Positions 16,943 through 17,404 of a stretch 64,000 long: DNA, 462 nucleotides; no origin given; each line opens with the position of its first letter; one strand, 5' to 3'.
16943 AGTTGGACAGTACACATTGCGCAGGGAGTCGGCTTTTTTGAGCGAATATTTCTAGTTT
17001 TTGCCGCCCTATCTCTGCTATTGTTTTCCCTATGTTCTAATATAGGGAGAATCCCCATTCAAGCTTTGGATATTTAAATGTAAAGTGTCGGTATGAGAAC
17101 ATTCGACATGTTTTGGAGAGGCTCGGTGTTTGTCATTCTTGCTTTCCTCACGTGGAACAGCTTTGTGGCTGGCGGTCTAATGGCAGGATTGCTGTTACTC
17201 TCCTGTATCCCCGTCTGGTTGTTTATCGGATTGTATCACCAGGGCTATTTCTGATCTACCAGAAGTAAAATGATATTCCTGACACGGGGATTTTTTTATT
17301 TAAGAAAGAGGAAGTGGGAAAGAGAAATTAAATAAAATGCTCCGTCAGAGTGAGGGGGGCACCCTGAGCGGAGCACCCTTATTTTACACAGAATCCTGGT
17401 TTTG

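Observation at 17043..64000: Candidate general-stress regulon with its own operator (motif B), spanning the kinase island and the stress cluster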

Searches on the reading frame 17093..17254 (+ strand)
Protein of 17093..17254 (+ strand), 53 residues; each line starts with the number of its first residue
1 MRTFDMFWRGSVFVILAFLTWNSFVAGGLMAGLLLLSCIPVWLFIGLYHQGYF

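Call 39: search_protein_families(library=pfam, proteins=[window:17093-17254:+], max_evalue=0.01)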
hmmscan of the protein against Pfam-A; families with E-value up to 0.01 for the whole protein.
window:17093-17254:+ (53 aa): 0 families

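Call 82: search_protein_families(library=ncbifam, proteins=[window:17093-17254:+], max_evalue=0.001)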
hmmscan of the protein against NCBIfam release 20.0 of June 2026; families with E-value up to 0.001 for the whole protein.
window:17093-17254:+ (53 aa): 0 families
